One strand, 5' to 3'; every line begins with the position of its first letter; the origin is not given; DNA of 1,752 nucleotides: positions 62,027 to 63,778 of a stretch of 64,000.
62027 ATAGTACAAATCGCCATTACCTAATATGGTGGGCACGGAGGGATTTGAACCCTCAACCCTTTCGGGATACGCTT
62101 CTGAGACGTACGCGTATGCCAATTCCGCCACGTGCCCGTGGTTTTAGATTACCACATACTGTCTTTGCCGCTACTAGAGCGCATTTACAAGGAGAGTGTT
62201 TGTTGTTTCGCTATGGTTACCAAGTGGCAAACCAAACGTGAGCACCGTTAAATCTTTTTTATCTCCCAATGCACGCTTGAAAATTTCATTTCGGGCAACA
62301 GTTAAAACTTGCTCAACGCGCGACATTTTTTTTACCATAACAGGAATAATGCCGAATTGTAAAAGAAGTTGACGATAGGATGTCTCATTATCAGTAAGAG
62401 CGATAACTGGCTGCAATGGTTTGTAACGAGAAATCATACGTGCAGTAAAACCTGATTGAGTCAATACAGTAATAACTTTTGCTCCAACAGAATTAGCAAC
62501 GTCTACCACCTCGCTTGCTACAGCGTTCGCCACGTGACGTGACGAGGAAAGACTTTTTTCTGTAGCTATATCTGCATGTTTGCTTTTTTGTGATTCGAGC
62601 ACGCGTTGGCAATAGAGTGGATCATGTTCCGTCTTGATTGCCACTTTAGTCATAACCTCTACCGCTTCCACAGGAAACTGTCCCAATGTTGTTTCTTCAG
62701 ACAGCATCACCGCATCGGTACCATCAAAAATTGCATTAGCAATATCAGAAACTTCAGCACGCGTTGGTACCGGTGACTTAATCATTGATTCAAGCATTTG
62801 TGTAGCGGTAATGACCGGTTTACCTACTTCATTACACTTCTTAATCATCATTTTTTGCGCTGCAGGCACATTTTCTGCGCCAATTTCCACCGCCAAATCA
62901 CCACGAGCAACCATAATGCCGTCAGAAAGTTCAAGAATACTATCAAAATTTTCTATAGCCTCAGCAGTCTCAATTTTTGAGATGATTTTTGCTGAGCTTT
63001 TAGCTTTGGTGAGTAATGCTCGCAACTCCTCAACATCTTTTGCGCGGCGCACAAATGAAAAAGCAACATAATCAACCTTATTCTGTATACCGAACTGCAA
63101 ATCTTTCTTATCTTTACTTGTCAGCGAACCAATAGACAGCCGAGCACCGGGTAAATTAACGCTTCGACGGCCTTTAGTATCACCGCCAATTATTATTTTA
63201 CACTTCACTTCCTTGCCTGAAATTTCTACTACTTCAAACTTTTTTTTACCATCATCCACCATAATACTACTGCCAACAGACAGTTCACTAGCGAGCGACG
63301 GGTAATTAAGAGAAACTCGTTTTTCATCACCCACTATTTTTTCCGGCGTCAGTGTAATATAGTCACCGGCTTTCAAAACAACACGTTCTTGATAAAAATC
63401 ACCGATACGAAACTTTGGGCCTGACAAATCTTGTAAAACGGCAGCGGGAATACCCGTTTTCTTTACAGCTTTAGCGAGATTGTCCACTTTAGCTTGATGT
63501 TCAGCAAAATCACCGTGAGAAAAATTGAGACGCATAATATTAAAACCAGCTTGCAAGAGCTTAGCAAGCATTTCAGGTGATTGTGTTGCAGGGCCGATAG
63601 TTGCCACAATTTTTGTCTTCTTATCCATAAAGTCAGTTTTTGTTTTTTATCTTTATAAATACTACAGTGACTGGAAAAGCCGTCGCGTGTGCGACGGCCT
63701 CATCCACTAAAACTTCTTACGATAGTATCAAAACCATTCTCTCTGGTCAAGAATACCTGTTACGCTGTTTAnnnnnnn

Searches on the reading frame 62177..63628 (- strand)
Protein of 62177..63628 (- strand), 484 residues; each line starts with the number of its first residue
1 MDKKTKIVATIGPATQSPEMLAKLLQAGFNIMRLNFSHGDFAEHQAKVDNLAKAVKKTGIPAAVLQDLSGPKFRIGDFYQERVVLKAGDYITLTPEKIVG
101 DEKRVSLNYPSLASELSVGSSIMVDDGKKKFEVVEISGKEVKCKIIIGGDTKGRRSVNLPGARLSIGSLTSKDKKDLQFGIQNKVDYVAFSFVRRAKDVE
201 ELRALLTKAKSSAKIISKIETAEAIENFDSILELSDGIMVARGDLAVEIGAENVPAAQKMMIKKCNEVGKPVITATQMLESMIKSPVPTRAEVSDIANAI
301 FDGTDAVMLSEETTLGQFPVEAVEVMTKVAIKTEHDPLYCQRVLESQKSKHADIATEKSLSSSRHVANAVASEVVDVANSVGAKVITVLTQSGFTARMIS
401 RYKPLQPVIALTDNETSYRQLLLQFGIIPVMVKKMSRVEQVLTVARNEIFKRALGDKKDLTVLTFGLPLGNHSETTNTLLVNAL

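Call 71: find_encoding_contigs(protein=window:62177-63628:-, flank=10000, max_places=3)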
Protein window:62177-63628:- (484 aa): 3 contigs read that carry it; 2 places shown.
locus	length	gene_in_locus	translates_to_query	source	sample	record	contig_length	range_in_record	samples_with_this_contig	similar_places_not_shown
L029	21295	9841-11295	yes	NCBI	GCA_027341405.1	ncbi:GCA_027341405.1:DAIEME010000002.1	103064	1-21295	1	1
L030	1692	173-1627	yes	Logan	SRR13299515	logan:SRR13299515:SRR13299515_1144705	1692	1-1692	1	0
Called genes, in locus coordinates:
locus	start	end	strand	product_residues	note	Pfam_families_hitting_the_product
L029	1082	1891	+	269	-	-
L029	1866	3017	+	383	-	PF01098:FTSW_RODA_SPOVE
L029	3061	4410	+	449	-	PF02397:Bac_transf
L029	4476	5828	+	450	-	PF21760:SecD_1st, PF22599:SecDF_P1_head, PF00873:ACR_tran (faint), PF02355:SecD_SecF_C, PF03176:MMPL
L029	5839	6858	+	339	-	PF02355:SecD_SecF_C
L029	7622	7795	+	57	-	-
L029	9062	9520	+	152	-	-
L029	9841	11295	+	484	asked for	PF00224:PK, PF02887:PK_C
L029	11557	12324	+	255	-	PF20582:UPF0758_N, PF04002:RadC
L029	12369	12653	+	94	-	-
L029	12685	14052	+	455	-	PF21799:MurD-like_N, PF08245:Mur_ligase_M, PF02875:Mur_ligase_C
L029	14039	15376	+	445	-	PF01225:Mur_ligase, PF08245:Mur_ligase_M, PF02875:Mur_ligase_C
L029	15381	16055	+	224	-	PF09335:VTT_dom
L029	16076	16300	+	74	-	-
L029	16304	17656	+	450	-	PF13200:DUF4015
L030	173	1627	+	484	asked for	PF00224:PK, PF02887:PK_C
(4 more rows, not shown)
